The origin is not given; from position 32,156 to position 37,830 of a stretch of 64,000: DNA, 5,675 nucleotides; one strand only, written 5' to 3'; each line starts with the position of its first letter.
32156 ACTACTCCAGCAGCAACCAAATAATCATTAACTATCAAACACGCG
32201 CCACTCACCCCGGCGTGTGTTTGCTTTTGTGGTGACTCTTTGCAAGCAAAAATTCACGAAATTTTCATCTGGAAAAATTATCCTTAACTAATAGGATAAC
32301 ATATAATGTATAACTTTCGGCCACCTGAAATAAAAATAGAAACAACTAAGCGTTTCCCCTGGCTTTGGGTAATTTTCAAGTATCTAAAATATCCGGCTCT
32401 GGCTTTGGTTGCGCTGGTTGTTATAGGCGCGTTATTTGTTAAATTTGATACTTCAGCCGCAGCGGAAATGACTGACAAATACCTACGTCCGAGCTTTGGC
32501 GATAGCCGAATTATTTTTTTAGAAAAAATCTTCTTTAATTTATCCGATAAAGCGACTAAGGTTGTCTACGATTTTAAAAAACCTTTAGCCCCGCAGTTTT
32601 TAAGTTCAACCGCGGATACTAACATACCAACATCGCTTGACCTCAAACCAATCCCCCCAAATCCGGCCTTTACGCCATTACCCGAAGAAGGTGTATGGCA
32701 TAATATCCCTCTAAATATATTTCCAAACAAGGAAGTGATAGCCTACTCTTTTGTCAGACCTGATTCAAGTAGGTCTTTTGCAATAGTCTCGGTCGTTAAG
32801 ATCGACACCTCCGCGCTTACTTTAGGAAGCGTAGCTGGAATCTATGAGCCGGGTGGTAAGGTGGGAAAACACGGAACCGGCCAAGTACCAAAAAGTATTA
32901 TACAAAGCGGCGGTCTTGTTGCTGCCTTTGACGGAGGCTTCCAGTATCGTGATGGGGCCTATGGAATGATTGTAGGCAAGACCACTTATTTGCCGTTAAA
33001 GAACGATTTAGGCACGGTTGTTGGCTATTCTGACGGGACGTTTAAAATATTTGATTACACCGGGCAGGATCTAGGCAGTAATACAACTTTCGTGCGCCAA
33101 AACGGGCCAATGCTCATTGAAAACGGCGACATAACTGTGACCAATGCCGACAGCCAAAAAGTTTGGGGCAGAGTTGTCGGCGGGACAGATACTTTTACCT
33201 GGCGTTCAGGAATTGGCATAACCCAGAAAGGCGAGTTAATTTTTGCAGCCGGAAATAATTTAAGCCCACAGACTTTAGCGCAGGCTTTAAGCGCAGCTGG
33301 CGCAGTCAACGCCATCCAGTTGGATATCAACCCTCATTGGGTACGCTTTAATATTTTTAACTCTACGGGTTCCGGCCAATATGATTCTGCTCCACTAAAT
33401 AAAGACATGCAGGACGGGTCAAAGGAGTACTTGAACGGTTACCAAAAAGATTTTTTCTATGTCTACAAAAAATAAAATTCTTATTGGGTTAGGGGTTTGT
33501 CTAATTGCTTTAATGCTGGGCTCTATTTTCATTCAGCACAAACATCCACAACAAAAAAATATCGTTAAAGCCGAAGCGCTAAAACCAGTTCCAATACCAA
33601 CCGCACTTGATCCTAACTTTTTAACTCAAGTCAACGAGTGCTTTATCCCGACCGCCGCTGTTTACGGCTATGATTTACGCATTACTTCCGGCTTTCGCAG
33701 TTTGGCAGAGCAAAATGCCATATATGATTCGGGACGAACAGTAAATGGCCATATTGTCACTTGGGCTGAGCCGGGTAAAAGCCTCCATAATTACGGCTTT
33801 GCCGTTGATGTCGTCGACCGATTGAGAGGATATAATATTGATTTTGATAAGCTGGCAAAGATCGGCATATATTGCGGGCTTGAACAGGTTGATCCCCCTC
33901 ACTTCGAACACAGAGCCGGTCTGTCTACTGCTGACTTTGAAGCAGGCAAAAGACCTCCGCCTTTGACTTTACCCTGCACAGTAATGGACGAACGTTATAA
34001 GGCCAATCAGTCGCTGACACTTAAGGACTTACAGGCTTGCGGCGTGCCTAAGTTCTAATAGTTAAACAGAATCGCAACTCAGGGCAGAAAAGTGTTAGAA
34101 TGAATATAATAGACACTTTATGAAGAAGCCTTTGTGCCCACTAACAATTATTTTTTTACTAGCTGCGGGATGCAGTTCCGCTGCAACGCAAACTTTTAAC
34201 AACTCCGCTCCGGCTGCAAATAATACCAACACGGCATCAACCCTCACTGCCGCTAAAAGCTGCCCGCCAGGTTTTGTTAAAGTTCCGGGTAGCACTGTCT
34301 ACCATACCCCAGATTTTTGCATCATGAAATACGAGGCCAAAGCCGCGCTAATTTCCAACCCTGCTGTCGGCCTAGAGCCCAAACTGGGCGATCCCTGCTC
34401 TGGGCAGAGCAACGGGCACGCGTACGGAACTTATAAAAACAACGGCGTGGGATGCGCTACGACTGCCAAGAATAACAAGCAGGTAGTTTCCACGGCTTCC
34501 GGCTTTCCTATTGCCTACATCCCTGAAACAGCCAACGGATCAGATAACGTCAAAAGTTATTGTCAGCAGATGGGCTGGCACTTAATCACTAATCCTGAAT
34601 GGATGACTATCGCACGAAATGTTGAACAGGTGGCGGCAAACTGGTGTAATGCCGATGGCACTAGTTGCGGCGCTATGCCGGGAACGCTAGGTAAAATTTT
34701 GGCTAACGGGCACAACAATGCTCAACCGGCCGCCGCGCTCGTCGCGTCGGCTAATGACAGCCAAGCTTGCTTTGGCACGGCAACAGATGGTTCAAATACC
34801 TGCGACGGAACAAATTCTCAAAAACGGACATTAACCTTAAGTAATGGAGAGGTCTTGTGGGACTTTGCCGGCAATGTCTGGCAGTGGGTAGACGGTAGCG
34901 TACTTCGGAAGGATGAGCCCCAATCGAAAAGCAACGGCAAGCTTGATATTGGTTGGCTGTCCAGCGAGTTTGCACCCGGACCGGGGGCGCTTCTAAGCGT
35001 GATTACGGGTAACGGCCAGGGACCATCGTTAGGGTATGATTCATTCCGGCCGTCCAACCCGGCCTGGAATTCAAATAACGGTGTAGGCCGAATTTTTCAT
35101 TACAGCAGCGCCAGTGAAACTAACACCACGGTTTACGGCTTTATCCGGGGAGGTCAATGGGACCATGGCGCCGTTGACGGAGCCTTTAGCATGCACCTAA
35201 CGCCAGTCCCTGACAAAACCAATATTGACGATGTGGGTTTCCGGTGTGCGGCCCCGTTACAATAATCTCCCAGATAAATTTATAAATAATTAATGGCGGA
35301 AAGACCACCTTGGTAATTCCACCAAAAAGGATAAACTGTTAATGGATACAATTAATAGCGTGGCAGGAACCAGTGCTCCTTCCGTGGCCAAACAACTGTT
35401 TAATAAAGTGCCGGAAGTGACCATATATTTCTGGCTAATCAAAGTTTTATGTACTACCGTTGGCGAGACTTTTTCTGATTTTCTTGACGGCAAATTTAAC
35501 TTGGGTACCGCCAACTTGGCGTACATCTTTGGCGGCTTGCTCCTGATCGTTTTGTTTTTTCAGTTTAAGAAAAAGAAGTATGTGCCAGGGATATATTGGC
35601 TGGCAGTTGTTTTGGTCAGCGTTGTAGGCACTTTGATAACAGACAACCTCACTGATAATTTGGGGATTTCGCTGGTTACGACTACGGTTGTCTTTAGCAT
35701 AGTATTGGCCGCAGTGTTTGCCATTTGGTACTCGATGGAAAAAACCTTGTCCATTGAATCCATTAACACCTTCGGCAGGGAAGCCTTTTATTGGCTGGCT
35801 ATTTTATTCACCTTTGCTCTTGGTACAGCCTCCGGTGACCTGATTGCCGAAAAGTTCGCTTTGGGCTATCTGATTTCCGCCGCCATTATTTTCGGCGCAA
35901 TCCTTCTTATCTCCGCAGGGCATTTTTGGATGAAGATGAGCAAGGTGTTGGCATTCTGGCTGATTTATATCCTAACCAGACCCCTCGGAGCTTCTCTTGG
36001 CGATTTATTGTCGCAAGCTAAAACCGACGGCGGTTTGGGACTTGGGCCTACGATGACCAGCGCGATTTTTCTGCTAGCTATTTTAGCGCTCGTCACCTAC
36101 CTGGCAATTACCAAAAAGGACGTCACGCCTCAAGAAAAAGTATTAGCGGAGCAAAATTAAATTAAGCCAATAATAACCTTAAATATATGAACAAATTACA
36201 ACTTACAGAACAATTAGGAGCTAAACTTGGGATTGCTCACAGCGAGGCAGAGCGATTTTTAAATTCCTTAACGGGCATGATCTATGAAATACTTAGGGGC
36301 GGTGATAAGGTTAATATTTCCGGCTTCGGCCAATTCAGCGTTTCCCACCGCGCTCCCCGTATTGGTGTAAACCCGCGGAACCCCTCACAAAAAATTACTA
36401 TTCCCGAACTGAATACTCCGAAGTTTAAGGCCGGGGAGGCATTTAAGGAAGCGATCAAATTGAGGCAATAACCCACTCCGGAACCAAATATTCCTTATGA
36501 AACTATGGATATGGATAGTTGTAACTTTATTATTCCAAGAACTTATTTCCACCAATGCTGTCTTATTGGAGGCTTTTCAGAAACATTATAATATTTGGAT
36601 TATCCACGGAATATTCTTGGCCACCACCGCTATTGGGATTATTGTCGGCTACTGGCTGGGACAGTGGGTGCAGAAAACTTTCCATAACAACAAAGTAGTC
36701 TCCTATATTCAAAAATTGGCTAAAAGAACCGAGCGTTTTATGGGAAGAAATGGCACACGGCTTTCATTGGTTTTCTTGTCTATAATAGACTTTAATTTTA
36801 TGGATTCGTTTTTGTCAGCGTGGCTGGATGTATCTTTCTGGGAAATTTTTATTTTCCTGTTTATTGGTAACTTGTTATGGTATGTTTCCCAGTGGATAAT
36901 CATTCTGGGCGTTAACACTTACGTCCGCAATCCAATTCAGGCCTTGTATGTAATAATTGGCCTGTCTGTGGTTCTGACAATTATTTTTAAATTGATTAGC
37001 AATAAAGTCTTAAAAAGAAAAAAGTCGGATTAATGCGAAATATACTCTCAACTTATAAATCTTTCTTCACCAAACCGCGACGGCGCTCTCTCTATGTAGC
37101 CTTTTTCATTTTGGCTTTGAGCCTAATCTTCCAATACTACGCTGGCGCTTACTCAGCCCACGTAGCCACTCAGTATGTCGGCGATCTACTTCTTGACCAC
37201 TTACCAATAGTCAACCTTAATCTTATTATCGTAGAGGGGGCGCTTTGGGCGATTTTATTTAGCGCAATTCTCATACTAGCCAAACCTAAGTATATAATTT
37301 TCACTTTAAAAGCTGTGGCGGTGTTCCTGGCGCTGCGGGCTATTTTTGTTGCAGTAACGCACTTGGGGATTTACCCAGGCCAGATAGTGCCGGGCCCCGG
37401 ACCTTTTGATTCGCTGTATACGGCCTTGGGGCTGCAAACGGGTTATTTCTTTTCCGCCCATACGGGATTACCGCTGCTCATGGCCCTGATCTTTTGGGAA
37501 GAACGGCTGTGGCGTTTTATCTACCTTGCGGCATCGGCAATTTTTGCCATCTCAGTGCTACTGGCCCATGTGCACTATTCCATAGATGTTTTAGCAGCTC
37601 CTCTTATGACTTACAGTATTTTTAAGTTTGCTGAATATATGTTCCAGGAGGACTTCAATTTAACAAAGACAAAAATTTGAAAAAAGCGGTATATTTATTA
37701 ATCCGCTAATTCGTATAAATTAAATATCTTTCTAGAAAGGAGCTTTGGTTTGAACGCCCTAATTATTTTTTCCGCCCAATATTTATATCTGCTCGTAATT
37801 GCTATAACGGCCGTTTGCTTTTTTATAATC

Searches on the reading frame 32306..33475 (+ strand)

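Call 15: search_protein_families(library=pfam, proteins=[window:32306-33475:+], max_evalue=0.001)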
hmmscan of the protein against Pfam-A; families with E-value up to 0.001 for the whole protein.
window:32306-33475:+ (389 aa): 1 family
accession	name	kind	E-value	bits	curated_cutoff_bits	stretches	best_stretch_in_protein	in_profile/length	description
PF09992.14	NAGPA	-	4.6e-10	40.4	25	1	203-340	2-137/169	Phosphodiester glycosidase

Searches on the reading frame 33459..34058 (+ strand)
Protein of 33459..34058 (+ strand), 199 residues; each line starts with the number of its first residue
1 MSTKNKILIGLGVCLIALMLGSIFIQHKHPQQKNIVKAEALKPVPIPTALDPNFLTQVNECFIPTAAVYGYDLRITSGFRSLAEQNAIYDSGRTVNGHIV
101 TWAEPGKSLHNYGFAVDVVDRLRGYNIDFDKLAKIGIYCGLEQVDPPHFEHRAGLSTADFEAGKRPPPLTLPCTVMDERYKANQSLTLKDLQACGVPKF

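Call 66: search_protein_families(library=pfam, proteins=[window:33459-34058:+], max_evalue=0.001)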
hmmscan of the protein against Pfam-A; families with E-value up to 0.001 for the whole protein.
window:33459-34058:+ (199 aa): 1 family
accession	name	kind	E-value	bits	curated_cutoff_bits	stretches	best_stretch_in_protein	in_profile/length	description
PF02557.22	VanY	-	4.1e-10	40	25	1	60-122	13-78/132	D-alanyl-D-alanine carboxypeptidase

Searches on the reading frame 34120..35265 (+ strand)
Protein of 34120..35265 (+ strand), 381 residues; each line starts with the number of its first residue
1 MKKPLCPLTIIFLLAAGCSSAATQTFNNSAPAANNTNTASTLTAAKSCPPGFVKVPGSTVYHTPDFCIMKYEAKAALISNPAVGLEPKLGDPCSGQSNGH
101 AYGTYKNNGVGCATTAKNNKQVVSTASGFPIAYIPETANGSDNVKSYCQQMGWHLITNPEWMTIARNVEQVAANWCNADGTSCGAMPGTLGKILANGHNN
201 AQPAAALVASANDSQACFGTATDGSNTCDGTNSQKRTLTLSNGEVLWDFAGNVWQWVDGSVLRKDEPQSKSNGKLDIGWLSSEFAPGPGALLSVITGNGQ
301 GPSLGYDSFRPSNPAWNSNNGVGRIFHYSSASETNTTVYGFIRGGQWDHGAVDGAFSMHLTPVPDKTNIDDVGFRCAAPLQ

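Call 15: search_protein_families(library=pfam, proteins=[window:34120-35265:+], max_evalue=0.001)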
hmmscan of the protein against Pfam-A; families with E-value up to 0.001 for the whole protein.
window:34120-35265:+ (381 aa): 1 family
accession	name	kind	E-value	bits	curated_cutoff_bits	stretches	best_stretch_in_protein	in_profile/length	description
PF03781.23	FGE-sulfatase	-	0.00023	21.4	23.3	0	143-259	100-191/255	Sulfatase-modifying factor enzyme 1-like domain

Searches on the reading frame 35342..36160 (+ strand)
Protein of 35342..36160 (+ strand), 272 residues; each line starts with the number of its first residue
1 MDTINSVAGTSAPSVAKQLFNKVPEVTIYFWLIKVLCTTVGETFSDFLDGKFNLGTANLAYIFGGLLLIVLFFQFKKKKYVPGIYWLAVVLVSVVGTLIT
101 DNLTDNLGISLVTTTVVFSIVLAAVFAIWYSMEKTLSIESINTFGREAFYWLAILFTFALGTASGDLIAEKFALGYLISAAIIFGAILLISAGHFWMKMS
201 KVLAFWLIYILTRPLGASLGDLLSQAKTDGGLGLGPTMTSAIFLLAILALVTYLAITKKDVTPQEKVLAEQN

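Call 16: search_protein_families(library=pfam, proteins=[window:35342-36160:+], max_evalue=0.001)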
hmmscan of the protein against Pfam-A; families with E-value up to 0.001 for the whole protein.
window:35342-36160:+ (272 aa): 1 family
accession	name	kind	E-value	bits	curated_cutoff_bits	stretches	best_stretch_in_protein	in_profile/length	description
PF03988.17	DUF347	-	1.9e-58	195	28.2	4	84-135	1-52/52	Repeat of Unknown Function (DUF347)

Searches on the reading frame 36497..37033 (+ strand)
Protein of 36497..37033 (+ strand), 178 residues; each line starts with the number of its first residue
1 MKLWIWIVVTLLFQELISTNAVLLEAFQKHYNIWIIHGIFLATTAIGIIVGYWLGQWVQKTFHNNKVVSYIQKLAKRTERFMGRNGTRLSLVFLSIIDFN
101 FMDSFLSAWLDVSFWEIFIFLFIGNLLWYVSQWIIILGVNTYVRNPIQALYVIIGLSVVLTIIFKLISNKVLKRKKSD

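Call 66: search_protein_families(library=pfam, proteins=[window:36497-37033:+], max_evalue=0.001)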
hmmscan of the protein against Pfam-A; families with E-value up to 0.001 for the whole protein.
window:36497-37033:+ (178 aa): 1 family
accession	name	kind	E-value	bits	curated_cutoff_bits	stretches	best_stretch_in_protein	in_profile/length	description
PF09335.16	VTT_dom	-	1.1e-05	26.3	33.9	1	31-129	14-114/123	VTT domain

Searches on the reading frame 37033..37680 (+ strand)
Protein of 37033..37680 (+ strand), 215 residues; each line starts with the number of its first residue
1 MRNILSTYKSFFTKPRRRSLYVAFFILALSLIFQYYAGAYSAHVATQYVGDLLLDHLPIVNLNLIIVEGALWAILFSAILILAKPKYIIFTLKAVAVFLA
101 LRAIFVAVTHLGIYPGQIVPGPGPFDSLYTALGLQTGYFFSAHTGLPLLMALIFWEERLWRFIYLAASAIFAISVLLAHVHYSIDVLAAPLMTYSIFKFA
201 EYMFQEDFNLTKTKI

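Call 66: search_protein_families(library=pfam, proteins=[window:37033-37680:+], max_evalue=0.001)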
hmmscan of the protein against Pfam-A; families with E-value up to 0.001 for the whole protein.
window:37033-37680:+ (215 aa): 1 family
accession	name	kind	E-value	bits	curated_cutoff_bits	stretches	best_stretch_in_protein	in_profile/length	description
PF14360.12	PAP2_C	-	8e-06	26.8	27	1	138-199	5-71/74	PAP2 superfamily C-terminal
